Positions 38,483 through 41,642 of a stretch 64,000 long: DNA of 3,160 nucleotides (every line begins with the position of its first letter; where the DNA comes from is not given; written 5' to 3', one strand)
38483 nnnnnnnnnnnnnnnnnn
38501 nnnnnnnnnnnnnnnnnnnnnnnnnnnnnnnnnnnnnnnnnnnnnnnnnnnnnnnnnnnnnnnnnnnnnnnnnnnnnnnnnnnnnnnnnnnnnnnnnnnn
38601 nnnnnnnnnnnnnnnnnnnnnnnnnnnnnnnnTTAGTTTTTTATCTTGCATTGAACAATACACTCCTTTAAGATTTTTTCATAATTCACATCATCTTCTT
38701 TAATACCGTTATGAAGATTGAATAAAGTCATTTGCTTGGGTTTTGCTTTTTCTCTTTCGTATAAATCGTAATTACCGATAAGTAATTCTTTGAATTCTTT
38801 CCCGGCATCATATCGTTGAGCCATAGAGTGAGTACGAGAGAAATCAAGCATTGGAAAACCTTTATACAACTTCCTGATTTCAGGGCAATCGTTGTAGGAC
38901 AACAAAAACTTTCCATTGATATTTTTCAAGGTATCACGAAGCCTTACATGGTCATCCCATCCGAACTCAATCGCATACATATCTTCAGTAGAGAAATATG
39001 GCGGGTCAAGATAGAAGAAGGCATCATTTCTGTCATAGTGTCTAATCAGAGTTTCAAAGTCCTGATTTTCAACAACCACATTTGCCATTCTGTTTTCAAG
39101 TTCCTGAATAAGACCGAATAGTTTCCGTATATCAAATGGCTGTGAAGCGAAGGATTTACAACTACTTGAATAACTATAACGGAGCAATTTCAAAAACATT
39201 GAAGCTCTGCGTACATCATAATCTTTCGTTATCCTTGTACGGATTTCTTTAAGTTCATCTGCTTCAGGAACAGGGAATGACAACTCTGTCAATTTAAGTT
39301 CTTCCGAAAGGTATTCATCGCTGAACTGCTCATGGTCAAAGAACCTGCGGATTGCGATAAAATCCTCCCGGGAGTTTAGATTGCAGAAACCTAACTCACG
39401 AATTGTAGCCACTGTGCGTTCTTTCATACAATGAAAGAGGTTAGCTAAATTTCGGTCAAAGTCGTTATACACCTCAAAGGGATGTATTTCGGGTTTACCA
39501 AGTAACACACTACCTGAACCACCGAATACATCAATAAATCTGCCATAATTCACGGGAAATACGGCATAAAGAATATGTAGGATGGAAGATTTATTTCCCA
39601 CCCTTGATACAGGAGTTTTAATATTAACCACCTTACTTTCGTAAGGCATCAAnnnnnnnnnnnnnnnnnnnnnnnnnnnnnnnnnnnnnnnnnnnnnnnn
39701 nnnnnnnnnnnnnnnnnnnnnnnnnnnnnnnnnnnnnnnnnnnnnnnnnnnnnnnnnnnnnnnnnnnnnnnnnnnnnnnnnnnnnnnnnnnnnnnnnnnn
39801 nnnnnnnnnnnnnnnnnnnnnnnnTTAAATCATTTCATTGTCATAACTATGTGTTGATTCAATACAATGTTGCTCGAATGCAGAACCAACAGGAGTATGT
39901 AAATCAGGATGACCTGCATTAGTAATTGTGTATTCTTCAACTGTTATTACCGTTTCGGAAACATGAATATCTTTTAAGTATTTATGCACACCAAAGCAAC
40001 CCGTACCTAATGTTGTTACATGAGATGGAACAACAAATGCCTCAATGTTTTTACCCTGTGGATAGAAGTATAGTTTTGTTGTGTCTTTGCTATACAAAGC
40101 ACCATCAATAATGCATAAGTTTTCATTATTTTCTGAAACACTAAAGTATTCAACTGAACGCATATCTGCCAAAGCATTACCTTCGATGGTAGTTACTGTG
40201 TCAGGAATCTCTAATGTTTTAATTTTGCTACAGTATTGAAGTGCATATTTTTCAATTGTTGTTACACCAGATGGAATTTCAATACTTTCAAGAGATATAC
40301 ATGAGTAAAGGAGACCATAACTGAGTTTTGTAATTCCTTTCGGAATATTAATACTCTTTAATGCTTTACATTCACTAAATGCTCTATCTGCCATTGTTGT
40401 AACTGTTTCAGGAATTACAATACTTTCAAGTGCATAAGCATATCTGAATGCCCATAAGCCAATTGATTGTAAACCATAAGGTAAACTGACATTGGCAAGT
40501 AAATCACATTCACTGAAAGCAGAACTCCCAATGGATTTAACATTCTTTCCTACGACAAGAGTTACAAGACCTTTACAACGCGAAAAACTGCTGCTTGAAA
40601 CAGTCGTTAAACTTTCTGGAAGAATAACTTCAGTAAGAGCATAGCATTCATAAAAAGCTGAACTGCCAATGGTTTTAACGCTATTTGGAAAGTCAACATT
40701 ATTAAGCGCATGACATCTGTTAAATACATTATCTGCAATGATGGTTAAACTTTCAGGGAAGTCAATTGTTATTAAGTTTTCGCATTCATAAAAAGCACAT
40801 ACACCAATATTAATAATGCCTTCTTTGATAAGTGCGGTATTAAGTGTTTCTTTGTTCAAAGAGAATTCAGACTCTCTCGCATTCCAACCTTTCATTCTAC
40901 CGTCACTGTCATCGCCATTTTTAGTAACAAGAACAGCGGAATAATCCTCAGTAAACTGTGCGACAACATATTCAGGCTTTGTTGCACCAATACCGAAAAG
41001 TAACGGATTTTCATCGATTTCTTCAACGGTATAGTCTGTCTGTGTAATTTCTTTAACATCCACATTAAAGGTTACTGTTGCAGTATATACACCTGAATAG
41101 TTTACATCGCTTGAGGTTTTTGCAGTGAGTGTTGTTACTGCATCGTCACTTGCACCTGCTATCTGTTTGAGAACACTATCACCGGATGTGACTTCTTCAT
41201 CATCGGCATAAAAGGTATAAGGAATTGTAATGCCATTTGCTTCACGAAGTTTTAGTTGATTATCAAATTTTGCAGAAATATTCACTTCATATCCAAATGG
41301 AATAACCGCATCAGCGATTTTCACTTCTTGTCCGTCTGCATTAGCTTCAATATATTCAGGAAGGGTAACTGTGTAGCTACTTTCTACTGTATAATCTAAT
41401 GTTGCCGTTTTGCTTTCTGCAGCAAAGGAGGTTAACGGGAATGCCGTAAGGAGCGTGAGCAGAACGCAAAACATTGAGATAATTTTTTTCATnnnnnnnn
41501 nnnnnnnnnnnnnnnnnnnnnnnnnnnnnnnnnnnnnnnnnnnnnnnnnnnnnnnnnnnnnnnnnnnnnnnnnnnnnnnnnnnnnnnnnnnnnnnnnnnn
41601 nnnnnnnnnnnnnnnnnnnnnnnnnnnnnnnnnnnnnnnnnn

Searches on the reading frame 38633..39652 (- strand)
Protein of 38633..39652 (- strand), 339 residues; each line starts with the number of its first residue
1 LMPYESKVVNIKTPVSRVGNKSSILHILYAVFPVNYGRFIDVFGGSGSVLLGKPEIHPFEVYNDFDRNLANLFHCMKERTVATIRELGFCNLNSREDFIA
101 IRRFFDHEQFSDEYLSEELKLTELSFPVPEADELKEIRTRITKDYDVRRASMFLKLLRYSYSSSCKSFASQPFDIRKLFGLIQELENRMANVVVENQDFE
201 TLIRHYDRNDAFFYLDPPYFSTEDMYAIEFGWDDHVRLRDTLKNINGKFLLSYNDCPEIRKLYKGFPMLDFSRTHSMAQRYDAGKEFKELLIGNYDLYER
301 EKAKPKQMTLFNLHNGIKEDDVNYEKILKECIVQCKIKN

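Call 23: search_protein_families(library=pfam, proteins=[window:38633-39652:-], max_evalue=0.01)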
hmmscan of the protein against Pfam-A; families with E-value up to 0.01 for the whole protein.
window:38633-39652:- (339 aa): 1 family
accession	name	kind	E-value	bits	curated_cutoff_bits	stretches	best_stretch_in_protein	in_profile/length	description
PF02086.21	MethyltransfD12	-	2.4e-25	90.2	22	1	18-273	2-249/253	D12 class N6 adenine-specific DNA methyltransferase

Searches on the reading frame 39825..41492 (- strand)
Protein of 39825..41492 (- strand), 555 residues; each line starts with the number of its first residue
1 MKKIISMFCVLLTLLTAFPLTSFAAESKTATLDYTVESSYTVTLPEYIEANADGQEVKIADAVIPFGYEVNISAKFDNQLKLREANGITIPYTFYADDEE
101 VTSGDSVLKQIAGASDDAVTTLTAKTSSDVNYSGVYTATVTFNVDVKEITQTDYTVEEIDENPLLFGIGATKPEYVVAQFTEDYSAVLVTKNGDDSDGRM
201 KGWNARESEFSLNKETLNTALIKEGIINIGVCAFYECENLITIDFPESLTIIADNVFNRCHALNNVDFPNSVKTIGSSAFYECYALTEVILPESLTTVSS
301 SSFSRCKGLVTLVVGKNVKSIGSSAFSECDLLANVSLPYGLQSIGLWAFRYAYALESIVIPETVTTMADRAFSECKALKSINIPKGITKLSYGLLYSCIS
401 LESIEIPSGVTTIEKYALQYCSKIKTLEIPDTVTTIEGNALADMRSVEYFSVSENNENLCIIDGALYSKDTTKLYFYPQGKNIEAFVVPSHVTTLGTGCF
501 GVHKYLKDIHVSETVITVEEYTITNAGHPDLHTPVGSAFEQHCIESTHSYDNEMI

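Call 23: search_protein_families(library=pfam, proteins=[window:39825-41492:-], max_evalue=0.01)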
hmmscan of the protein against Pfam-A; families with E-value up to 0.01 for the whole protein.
window:39825-41492:- (555 aa): 2 families
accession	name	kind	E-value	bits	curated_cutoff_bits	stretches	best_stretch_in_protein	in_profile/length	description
PF13306.12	LRR_5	-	7.9e-65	216.9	27.7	3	215-330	11-124/127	BspA type Leucine rich repeat region (6 copies)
PF13855.12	LRR_8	-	1.5e-07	31.5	27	0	410-456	13-60/61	Leucine rich repeat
